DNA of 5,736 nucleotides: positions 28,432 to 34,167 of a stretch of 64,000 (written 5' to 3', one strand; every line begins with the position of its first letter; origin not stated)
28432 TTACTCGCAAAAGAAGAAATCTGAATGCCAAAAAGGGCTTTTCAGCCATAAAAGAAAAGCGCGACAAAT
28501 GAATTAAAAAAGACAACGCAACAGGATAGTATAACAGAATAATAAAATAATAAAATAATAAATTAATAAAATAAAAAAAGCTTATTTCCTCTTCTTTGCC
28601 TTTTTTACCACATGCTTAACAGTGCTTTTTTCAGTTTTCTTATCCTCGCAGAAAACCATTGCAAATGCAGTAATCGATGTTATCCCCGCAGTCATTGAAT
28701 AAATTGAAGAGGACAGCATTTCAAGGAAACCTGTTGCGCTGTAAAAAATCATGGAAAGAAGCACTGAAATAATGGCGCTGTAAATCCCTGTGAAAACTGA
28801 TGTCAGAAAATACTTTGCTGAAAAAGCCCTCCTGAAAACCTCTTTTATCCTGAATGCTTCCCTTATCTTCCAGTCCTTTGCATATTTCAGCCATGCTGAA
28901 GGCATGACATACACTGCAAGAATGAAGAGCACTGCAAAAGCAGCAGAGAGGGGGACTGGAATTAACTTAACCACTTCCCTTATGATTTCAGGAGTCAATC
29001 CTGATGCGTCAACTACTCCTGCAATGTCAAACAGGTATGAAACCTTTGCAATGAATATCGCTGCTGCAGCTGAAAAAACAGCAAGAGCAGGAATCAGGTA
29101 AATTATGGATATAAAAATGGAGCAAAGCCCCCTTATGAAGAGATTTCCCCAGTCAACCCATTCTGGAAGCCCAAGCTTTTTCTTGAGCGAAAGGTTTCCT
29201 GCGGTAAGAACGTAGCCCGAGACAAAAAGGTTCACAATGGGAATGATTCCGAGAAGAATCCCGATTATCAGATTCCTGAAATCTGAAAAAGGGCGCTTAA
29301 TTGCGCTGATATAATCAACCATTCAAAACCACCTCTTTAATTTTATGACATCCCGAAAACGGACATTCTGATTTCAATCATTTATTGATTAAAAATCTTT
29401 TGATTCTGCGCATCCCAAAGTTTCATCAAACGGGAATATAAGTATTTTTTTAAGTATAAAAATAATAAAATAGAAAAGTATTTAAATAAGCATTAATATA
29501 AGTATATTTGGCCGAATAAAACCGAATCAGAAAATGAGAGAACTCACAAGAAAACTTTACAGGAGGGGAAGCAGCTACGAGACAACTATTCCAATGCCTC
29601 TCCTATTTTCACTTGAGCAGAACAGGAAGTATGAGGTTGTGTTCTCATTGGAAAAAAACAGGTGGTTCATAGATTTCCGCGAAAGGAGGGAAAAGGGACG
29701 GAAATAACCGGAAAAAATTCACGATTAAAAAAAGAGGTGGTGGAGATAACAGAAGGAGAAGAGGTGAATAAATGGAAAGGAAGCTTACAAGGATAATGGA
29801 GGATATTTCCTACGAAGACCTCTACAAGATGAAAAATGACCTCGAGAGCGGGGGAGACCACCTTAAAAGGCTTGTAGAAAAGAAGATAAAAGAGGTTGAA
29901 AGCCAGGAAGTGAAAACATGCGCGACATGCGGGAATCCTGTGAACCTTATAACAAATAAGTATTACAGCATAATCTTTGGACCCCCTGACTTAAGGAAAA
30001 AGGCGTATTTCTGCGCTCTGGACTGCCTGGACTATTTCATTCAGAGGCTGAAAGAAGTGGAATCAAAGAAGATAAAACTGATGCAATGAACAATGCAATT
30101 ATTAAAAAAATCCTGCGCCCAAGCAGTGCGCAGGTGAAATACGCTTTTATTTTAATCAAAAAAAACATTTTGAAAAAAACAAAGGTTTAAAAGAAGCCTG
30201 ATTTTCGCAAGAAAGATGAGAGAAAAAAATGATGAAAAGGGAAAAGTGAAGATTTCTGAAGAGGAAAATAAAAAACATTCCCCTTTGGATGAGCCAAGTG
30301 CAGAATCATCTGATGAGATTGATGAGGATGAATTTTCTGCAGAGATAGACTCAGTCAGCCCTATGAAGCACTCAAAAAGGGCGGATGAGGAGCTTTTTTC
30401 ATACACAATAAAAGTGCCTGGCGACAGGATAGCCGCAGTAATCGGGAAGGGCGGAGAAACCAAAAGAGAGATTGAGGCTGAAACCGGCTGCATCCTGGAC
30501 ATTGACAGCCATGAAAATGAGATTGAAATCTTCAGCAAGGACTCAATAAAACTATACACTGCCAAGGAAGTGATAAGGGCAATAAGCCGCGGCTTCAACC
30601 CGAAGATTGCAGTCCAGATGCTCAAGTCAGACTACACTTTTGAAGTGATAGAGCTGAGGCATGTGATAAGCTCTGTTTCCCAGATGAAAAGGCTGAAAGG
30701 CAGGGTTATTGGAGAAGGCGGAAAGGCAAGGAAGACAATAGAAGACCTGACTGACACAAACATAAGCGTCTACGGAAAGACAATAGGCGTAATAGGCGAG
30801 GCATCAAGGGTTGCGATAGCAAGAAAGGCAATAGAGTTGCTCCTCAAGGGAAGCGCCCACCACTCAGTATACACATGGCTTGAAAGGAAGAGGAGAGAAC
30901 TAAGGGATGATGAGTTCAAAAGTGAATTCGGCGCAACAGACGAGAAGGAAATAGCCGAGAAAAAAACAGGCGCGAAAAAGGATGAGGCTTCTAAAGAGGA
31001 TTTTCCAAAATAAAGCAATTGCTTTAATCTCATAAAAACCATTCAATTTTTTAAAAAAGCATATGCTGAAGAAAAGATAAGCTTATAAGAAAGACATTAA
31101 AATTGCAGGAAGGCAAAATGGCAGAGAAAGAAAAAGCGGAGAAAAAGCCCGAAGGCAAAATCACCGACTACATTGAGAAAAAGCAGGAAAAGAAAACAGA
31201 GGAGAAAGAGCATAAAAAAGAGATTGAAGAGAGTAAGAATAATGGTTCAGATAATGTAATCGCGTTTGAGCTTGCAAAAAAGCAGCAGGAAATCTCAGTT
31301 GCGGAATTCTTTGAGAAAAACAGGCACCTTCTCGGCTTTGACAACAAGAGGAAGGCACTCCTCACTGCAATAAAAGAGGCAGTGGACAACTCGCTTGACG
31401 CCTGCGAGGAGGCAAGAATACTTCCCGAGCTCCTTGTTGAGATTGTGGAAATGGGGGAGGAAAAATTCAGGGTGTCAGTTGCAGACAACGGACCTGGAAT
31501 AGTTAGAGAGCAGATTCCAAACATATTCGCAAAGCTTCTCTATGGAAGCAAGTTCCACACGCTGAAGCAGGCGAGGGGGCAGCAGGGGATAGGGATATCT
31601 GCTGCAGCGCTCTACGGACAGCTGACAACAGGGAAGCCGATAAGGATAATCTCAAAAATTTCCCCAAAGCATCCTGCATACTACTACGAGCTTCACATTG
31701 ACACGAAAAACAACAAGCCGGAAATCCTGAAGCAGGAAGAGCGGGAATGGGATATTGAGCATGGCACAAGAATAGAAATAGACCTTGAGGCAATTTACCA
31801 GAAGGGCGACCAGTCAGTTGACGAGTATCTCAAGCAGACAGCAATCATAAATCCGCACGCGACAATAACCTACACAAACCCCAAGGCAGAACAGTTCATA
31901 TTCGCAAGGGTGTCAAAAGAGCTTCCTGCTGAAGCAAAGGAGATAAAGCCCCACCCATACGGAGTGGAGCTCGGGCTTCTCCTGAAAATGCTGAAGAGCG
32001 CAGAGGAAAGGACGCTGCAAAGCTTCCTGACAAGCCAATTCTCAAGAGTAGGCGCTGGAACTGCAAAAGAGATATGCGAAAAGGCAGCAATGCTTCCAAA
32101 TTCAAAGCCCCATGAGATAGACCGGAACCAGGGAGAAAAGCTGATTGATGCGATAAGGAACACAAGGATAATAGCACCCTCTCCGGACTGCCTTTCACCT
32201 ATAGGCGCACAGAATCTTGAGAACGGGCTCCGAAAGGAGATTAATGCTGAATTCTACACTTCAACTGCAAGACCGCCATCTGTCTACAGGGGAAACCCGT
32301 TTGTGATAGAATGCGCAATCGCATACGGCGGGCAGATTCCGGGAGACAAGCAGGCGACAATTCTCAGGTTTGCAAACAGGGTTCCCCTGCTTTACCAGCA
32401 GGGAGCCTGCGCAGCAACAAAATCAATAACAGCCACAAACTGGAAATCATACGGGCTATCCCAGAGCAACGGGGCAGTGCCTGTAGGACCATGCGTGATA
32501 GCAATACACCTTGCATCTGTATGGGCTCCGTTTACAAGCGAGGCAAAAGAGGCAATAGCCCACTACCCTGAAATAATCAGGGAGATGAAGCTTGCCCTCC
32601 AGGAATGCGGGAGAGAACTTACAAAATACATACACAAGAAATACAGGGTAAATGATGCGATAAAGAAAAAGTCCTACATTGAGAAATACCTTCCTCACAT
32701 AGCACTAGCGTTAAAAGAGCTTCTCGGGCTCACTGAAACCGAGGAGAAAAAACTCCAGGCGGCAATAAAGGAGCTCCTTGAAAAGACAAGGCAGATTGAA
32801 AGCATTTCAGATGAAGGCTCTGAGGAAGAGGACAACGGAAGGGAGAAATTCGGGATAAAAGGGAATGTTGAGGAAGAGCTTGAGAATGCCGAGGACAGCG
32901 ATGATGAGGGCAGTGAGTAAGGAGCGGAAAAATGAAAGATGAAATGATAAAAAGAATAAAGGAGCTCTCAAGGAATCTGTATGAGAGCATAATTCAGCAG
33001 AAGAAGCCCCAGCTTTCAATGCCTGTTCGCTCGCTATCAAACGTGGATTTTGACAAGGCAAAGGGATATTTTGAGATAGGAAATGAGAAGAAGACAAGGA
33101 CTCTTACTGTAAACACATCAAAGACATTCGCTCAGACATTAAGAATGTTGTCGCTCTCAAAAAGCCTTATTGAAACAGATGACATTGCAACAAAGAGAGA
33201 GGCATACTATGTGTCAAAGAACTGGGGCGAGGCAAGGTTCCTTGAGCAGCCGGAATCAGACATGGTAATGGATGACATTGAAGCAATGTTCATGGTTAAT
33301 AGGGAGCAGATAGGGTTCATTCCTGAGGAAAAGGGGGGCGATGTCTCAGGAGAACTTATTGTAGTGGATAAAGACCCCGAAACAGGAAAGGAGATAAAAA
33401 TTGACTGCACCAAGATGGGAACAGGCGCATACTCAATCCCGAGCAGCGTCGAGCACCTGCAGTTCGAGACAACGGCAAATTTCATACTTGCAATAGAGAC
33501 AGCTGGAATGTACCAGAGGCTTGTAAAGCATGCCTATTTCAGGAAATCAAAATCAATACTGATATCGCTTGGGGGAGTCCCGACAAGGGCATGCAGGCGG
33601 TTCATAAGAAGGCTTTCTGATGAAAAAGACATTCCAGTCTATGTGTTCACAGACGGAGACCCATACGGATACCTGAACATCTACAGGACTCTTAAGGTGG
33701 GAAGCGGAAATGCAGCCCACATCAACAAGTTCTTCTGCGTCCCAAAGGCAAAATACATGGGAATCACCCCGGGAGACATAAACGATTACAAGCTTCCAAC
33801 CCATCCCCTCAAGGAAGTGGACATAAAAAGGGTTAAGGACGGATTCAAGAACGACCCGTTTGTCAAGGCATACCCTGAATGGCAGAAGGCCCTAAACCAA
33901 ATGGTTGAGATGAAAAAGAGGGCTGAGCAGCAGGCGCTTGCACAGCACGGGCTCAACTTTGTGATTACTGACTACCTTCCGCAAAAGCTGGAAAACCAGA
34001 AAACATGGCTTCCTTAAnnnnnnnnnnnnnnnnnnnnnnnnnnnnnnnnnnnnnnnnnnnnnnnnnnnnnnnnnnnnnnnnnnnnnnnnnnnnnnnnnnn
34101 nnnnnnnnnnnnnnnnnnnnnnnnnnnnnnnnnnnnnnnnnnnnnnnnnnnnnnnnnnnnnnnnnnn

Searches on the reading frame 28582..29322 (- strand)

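Call 47: search_protein_families(library=pfam, proteins=[window:28582-29322:-], max_evalue=0.00001)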
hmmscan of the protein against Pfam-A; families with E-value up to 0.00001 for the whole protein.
window:28582-29322:- (246 aa): 1 family
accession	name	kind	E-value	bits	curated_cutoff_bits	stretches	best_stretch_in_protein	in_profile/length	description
PF13197.11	DUF4013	-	1.8e-19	70.6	26.9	1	20-193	2-167/168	Protein of unknown function (DUF4013)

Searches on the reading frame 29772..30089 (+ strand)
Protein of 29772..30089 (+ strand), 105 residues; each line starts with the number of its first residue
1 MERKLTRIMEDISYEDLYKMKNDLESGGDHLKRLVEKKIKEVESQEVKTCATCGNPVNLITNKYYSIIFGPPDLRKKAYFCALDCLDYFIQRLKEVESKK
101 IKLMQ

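Call 60: search_protein_families(library=pfam, proteins=[window:29772-30089:+], max_evalue=0.001)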
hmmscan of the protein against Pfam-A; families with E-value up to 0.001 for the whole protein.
window:29772-30089:+ (105 aa): 1 family
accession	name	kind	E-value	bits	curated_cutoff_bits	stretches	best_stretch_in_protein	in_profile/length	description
PF24461.1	DUF7576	-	0.00072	19.8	27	0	41-87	10-56/60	Family of unknown function (DUF7576)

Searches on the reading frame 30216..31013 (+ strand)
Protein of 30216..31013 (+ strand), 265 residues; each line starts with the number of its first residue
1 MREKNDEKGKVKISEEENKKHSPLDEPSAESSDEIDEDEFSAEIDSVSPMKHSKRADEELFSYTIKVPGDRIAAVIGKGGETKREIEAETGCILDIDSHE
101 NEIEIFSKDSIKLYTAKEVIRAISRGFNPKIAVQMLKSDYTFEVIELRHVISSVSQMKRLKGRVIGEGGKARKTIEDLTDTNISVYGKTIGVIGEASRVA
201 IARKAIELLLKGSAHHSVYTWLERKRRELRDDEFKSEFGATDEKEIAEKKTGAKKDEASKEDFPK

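Call 47: search_protein_families(library=pfam, proteins=[window:30216-31013:+], max_evalue=0.00001)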
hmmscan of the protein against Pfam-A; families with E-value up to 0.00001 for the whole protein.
window:30216-31013:+ (265 aa): 3 families
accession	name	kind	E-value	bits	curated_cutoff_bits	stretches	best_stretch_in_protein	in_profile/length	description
PF00013.35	KH_1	-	2.7e-16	59.5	21.5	1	63-121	2-65/66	KH domain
PF21800.4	KH_KRR1_2nd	-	5.2e-10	39.7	27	1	141-219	2-78/91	KRR1 small subunit processome component, second KH domain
PF22675.2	KH-I_KHDC4-BBP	-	6.8e-06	26.3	30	0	72-96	8-32/76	KHDC4/BBP-like, KH-domain type I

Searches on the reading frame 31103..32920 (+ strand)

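Call 47: search_protein_families(library=pfam, proteins=[window:31103-32920:+], max_evalue=0.00001)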
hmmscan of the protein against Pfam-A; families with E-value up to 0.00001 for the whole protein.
window:31103-32920:+ (605 aa): 3 families
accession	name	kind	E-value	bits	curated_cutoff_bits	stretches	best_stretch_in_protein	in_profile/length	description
PF09239.17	Topo-VIb_trans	-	1.9e-59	200.4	24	1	359-519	1-156/159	Topoisomerase VI B subunit, transducer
PF02518.31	HATPase_c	-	4.4e-09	37.2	26.4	1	83-170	3-82/111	Histidine kinase-, DNA gyrase B-, and HSP90-like ATPase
PF13589.12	HATPase_c_3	-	7.6e-09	36.1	25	1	88-212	5-120/137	Histidine kinase-, DNA gyrase B-, and HSP90-like ATPase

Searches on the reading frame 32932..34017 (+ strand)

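Call 47: search_protein_families(library=pfam, proteins=[window:32932-34017:+], max_evalue=0.00001)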
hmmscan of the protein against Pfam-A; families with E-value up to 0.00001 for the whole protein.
window:32932-34017:+ (361 aa): 3 families
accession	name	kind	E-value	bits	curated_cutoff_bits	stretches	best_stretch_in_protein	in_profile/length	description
PF21180.3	TOP6A-Spo11_Toprim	-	3.8e-58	196.7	24.1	1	184-353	1-170/170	Topoisomerase 6 subunit A/Spo11, Toprim domain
PF20768.2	Topo_VI_alpha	-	5.7e-18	64.9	23.6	1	132-181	1-49/50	All-beta domain in DNA topoisomerase VI alpha subunit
PF04406.19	TP6A_N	-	2.9e-15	56.3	26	1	64-127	1-60/62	Type IIB DNA topoisomerase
